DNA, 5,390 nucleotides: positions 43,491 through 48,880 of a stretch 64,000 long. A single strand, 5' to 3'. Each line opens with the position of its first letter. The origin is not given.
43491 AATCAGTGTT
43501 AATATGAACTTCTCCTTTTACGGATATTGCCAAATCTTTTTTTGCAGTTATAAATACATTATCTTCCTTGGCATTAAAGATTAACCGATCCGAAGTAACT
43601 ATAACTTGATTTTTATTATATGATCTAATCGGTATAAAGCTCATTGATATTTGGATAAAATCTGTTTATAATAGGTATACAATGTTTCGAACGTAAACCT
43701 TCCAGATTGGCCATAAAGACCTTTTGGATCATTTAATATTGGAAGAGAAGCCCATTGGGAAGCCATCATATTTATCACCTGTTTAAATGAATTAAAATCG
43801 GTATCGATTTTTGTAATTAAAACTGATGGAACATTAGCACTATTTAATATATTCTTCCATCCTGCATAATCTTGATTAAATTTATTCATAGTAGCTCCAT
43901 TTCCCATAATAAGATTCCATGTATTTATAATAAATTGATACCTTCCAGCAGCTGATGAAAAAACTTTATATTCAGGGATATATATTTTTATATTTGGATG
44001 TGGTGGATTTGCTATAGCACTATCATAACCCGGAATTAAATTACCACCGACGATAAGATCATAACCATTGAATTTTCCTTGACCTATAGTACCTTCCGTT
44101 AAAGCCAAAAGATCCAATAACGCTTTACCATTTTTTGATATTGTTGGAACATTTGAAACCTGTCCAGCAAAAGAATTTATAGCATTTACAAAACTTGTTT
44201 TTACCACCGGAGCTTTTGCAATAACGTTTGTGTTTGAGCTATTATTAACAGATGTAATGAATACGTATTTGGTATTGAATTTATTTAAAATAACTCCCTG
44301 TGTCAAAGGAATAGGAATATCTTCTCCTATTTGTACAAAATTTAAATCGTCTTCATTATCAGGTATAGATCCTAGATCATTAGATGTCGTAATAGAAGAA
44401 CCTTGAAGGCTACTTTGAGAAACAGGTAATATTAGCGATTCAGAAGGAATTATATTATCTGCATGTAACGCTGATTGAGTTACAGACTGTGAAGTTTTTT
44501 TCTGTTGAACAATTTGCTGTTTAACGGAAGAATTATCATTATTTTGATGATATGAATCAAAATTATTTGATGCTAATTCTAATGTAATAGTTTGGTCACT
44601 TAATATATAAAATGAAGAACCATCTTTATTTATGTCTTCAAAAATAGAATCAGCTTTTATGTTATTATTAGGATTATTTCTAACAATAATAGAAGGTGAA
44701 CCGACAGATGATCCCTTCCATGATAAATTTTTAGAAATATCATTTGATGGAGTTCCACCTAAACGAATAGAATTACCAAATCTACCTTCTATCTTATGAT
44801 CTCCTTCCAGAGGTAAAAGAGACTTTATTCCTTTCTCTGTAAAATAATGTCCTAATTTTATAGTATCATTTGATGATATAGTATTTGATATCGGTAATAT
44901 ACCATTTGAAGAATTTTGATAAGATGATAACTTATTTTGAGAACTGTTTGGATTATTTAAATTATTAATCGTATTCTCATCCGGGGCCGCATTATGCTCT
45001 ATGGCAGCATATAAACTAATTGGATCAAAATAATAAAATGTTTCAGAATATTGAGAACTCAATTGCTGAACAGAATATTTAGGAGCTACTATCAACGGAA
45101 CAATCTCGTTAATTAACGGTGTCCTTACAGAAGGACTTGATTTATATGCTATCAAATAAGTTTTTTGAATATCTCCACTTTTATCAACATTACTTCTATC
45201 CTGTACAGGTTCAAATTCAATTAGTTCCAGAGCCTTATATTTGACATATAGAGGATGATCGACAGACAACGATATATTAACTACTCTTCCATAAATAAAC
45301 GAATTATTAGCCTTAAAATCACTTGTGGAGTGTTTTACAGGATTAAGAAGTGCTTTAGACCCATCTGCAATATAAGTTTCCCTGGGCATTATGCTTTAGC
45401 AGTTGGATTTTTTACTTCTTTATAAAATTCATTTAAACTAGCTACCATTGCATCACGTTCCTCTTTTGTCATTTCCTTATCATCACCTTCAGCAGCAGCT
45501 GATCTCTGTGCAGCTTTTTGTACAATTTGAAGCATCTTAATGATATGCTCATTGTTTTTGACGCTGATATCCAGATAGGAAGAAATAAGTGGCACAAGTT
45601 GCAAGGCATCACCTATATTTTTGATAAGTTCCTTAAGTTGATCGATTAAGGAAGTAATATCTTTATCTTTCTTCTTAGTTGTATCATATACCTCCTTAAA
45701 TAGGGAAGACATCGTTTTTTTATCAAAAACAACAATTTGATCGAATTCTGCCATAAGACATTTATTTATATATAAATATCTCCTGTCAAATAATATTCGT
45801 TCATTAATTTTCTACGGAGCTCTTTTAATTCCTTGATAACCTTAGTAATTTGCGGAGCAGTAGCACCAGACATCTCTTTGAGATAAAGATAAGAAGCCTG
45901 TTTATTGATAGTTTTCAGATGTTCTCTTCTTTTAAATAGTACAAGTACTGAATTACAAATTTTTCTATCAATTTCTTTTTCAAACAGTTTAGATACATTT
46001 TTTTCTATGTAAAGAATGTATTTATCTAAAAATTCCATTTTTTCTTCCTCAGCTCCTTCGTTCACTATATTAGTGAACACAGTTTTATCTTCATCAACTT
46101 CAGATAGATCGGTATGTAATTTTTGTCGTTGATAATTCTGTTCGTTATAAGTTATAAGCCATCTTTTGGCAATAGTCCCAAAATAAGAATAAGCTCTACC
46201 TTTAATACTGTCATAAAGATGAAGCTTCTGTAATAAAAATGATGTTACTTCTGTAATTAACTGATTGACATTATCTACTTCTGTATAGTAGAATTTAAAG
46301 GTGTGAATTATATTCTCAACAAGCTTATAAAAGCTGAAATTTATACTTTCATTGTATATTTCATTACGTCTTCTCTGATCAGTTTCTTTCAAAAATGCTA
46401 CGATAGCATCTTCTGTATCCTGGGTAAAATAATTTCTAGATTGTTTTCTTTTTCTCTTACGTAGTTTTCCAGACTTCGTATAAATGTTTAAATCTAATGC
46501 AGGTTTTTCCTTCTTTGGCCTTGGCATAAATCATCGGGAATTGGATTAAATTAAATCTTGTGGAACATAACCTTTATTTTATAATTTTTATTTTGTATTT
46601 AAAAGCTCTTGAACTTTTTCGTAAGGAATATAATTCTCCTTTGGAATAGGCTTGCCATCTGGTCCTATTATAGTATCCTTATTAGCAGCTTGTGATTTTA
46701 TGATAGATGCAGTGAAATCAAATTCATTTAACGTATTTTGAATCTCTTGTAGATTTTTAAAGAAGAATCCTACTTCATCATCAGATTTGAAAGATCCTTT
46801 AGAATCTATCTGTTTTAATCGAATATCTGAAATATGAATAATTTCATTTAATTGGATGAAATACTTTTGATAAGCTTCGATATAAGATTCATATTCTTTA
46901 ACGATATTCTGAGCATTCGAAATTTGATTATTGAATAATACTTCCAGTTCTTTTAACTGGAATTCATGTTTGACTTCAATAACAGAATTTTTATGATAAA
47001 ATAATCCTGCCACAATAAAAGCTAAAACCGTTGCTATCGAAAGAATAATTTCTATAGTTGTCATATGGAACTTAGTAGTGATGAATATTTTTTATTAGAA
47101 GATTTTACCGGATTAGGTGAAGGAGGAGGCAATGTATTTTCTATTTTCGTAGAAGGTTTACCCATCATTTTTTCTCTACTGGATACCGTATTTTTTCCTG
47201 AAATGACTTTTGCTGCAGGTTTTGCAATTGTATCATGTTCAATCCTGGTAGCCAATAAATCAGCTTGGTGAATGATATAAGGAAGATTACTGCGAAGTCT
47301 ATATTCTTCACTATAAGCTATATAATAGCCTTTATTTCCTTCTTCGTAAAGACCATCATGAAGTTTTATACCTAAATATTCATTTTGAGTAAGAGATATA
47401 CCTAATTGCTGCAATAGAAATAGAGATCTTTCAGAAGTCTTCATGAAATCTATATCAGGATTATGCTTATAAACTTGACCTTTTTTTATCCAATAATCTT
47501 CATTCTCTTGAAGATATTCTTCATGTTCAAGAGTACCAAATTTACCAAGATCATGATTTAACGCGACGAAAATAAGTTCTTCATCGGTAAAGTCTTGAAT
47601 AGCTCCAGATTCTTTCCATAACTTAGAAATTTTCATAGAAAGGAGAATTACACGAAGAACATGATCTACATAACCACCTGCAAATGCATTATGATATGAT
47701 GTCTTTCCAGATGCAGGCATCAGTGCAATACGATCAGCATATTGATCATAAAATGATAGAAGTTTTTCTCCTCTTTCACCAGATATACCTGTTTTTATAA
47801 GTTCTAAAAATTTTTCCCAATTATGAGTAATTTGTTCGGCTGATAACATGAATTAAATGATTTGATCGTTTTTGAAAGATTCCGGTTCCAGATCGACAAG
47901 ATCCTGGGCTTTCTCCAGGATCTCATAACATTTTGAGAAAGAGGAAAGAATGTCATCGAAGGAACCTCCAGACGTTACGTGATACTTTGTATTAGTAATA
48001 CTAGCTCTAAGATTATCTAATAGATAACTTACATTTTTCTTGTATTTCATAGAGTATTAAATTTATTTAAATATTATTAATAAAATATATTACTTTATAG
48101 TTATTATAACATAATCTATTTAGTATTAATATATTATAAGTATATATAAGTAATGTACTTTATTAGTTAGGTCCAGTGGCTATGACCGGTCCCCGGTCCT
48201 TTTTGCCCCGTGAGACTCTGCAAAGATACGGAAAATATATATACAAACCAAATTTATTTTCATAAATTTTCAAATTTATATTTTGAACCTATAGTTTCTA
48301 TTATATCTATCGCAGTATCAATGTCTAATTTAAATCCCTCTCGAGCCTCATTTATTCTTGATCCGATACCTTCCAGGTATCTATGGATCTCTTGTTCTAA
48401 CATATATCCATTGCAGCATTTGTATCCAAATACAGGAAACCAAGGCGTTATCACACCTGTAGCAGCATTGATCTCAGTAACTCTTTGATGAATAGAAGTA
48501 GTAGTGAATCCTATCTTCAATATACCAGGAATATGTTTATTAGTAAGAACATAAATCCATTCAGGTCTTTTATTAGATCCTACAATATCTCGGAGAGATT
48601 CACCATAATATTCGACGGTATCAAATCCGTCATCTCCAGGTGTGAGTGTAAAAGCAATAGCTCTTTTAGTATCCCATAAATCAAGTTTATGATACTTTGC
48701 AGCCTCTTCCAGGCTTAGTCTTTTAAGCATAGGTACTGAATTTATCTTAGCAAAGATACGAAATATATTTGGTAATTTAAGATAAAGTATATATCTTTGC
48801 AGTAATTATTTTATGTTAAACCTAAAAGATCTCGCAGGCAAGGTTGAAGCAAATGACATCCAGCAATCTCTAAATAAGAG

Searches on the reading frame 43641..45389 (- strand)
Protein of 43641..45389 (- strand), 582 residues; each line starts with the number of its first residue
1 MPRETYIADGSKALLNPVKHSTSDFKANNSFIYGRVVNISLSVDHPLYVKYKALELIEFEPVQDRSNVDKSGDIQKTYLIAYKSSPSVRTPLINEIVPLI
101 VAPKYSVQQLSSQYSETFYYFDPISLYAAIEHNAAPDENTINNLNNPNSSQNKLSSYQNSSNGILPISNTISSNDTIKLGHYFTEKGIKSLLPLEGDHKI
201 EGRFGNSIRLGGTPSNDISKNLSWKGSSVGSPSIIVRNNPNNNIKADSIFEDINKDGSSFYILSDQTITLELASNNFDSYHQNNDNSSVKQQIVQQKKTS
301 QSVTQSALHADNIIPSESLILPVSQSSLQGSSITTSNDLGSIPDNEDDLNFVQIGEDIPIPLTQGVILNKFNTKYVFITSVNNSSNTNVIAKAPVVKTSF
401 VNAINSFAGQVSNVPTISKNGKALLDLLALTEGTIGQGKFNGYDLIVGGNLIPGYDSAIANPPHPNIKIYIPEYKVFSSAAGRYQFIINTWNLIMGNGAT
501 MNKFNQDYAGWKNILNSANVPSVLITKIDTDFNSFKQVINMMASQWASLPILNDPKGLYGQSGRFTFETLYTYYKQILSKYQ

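Call 46: search_protein_families(library=phrogs, proteins=[window:43641-45389:-], max_evalue=0.00001)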
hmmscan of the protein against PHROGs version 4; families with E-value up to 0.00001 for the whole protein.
window:43641-45389:- (582 aa): 1 family
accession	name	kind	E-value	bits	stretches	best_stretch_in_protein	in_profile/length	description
phrog_90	-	lysis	3.8e-18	65.6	1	407-578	642-805/1168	endolysin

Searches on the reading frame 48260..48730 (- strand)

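Call 59: search_protein_families(library=pfam, proteins=[window:48260-48730:-], max_evalue=0.01)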
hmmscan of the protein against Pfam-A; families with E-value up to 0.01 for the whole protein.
window:48260-48730:- (156 aa): 2 families
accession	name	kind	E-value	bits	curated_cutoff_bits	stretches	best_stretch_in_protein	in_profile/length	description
PF10544.15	T5orf172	-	4.9e-13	49.9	20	1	58-147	2-100/101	T5orf172 domain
PF13455.12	MUG113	-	1e-05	26.4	22.3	1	71-146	1-72/73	Meiotically up-regulated gene 113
